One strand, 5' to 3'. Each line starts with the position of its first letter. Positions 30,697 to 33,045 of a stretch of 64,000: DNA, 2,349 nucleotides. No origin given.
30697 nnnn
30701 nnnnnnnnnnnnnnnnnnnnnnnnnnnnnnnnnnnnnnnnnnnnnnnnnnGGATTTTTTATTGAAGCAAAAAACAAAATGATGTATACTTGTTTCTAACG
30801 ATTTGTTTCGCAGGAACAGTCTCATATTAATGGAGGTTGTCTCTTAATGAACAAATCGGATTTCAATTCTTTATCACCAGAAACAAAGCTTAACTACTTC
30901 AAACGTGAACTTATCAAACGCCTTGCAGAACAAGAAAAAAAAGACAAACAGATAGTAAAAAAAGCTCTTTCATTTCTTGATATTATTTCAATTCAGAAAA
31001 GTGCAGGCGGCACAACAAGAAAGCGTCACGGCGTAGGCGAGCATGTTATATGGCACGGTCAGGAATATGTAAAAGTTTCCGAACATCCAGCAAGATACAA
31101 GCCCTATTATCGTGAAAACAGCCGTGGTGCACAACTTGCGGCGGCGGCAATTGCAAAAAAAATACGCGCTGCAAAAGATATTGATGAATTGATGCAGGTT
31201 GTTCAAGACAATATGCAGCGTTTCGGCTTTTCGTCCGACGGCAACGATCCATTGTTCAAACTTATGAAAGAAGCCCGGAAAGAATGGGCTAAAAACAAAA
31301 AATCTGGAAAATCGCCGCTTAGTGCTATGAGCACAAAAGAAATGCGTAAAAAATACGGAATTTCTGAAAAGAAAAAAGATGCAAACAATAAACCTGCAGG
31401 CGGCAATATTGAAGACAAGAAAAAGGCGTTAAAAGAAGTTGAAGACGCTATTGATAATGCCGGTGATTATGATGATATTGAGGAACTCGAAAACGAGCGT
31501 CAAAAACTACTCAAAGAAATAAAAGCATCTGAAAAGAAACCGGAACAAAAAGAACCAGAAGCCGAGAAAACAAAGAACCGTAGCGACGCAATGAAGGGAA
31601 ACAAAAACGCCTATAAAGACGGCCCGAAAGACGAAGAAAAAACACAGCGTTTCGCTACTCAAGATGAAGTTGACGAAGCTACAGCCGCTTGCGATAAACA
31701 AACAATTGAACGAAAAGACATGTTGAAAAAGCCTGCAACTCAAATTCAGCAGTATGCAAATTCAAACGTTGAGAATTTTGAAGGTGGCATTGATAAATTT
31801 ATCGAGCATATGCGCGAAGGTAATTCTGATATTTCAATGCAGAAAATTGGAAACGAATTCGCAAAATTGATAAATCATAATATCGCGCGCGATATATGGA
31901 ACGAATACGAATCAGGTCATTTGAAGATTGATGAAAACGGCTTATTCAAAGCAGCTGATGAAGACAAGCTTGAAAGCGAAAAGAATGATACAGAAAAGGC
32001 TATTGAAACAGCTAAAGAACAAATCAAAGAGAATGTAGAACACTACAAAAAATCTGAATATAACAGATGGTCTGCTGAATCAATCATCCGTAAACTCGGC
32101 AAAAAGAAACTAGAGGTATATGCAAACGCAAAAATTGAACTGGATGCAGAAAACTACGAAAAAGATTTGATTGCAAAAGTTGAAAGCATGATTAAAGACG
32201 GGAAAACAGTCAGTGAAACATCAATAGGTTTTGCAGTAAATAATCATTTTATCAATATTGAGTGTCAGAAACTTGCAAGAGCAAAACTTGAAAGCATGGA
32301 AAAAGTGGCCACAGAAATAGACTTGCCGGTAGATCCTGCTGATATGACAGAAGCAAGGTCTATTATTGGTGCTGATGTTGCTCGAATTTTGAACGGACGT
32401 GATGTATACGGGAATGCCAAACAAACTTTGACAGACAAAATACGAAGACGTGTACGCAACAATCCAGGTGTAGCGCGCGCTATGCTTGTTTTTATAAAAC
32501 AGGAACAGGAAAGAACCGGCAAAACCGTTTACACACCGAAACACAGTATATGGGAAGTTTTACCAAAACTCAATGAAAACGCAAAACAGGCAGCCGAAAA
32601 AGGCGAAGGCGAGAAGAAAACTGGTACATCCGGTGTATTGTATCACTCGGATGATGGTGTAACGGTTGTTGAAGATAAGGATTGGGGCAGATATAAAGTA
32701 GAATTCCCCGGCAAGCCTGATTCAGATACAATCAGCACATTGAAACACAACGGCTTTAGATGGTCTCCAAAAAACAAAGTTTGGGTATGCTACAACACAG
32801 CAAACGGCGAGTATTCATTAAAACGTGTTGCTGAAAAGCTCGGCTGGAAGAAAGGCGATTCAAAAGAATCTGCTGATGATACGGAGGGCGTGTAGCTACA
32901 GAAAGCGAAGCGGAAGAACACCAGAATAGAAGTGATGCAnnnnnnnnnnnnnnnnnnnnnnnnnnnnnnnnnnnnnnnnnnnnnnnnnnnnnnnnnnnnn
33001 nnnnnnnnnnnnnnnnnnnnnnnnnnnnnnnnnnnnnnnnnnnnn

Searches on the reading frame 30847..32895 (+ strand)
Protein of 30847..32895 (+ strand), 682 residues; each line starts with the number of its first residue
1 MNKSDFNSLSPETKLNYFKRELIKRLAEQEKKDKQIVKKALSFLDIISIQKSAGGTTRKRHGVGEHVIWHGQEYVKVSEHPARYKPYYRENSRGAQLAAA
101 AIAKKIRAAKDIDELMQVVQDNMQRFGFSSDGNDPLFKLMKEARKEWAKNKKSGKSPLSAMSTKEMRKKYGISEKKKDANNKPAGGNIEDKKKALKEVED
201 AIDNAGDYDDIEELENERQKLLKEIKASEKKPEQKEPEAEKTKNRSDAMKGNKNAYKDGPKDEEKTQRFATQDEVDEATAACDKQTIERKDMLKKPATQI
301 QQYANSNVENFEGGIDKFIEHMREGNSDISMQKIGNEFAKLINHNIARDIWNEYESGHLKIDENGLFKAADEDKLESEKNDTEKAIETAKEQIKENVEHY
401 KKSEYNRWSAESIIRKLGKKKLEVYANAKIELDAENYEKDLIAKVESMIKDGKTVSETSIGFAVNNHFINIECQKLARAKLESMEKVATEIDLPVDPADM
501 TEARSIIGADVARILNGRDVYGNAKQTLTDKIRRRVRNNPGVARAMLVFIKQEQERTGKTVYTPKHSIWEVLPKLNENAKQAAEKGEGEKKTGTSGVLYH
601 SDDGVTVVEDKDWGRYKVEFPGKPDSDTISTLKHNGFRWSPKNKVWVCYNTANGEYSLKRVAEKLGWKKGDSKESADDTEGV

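Call 7: search_protein_families(library=pfam, proteins=[window:30847-32895:+], max_evalue=0.1)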
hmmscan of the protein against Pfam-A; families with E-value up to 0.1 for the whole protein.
window:30847-32895:+ (682 aa): 2 families
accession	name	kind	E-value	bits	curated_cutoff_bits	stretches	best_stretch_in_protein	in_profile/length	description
PF05400.18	FliT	-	0.00047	21.4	29.5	1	204-242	6-42/85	Flagellar protein FliT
PF14270.11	DUF4358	-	0.0044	17.7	25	1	342-415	23-92/102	Domain of unknown function (DUF4358)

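Call 8: search_protein_families(library=phrogs, proteins=[window:30847-32895:+], max_evalue=0.1)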
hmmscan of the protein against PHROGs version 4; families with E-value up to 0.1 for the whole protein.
window:30847-32895:+ (682 aa): 2 families
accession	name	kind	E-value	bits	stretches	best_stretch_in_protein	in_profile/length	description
phrog_19458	-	DNA, RNA and nucleotide metabolism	1e-12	49.3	1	591-663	224-298/306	primase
phrog_6744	-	unknown function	3.9e-07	30.5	1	596-654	283-341/355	-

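Call 84: search_protein_families(library=ncbifam, proteins=[window:30847-32895:+], max_evalue=0.01)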
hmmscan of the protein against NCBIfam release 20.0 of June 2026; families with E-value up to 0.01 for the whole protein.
window:30847-32895:+ (682 aa): 1 family
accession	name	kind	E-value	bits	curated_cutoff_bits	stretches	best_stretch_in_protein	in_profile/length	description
TIGR00549.1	mevalon_kin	equivalog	0.00047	19.7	163.05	0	78-149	194-263/276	mevalonate kinase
